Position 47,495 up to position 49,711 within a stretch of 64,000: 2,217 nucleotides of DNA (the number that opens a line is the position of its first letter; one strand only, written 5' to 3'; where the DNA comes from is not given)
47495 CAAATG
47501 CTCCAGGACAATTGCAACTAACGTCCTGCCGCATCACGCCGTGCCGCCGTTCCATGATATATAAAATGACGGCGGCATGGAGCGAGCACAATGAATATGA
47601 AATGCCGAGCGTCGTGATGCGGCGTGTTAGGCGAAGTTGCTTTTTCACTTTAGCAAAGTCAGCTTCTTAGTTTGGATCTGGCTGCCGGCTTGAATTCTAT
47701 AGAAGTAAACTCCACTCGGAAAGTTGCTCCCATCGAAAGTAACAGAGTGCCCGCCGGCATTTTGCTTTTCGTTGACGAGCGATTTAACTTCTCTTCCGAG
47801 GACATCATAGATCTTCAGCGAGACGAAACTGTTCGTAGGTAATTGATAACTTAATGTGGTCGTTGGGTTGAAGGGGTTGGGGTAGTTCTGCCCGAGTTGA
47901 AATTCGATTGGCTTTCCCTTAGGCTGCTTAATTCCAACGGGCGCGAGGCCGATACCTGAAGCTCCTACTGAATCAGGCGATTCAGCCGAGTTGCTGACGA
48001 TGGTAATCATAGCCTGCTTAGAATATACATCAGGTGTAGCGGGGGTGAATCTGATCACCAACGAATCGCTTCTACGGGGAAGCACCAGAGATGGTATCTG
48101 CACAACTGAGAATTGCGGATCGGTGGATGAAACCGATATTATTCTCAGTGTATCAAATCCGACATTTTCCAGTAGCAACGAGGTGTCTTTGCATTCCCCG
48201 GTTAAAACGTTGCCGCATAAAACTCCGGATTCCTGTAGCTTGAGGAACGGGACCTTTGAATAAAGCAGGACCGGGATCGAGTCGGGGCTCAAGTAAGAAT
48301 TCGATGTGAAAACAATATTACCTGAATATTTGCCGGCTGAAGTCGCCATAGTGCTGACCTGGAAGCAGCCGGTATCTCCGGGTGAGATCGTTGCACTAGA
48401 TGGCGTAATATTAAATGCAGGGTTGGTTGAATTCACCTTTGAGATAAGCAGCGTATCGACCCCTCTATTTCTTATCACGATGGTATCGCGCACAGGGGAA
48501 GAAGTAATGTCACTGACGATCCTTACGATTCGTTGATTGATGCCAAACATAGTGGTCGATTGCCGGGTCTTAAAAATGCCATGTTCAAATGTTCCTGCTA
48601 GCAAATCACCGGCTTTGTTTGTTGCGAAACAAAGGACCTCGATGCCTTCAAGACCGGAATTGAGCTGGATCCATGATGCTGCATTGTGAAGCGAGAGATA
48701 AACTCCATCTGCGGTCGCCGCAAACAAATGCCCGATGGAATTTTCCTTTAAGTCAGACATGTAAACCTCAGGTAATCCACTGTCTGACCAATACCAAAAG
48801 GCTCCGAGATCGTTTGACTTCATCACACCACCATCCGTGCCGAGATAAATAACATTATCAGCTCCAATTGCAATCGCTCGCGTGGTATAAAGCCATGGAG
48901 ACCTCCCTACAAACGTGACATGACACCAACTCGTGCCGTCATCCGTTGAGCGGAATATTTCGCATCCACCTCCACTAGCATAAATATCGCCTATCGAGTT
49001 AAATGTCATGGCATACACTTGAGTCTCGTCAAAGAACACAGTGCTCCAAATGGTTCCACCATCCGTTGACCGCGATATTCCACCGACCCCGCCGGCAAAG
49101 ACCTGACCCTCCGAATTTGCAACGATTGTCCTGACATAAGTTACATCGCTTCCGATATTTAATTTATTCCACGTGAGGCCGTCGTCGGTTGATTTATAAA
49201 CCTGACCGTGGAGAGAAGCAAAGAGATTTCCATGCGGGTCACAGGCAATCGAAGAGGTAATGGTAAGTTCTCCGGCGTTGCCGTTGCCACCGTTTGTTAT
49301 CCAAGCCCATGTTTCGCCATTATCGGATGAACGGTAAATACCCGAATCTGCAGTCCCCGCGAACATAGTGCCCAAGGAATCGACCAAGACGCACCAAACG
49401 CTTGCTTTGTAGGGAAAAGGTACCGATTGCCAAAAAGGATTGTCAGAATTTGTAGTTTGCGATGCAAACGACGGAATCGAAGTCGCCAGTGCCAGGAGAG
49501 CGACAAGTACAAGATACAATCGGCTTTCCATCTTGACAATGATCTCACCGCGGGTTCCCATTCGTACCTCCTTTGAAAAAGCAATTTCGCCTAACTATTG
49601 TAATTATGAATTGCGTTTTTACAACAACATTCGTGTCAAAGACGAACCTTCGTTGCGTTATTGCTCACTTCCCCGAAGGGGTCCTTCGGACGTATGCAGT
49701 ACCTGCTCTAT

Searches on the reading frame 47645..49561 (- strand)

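Call 57: search_protein_families(library=pfam, proteins=[window:47645-49561:-])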
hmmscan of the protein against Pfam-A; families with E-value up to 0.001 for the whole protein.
window:47645-49561:- (638 aa): 10 families
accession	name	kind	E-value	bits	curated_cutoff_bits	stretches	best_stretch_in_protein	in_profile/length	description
PF22544.2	HYDIN_VesB_CFA65-like_Ig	-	1.5e-13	51.3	25.5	2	358-429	22-93/100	HYDIN/CFA65/VesB-like, Ig-like domain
PF18962.6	Por_Secre_tail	-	1.8e-12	47.8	27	1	560-634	2-73/75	Secretion system C-terminal sorting domain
PF15902.12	Sortilin-Vps10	-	1.8e-07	30.8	33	0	75-141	3-67/446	Sortilin, neurotensin receptor 3,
PF07610.17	DUF1573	-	5.6e-06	26.7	26.1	0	355-423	17-86/98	Protein of unknown function (DUF1573)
PF15780.11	ASH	-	2e-05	25.1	27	0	359-426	27-96/98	Abnormal spindle-like microcephaly-assoc'd, ASPM-SPD-2-Hydin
PF13860.13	FlgD_ig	-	4.8e-05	23.7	27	1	573-625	17-75/79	FlgD Ig-like domain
PF24507.1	Ig_CFAP65_4th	-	6.8e-05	23.6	27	0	479-522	20-63/76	CFAP65, fourth Ig-like domain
PF07494.17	Reg_prop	-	0.00021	21.6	20.4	0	54-71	6-23/24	Two component regulator propeller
PF22067.2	Cep192_D3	-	0.00027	21.4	27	0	356-411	18-74/99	Cep192 domain 3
PF13585.12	CHU_C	-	0.00028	21.4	27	1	580-633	29-81/86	CHU_C Type IX secretion signal domain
